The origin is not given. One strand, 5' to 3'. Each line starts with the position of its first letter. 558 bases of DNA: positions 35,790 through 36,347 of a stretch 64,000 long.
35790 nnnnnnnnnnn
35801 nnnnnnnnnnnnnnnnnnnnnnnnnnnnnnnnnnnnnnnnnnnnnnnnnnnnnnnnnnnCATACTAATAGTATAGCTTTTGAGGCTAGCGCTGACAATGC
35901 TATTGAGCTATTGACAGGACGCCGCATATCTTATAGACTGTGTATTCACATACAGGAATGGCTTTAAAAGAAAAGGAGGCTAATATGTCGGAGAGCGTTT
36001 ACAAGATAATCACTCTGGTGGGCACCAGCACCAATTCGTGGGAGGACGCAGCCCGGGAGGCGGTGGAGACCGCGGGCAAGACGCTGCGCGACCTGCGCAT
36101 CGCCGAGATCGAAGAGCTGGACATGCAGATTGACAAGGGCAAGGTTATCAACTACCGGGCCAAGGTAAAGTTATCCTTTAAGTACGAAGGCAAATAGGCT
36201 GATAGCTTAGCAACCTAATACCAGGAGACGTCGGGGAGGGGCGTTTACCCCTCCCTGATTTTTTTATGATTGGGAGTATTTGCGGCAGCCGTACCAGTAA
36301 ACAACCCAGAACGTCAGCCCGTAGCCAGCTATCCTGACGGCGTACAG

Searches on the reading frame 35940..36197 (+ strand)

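Call 96: search_protein_families(library=pfam, proteins=[window:35940-36197:+], max_evalue=0.01)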
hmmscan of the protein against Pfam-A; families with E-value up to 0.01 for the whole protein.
window:35940-36197:+ (85 aa): 1 family
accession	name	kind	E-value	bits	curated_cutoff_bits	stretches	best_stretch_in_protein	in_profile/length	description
PF07311.17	Dodecin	-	1.4e-25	89.8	22.5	1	20-83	1-64/64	Dodecin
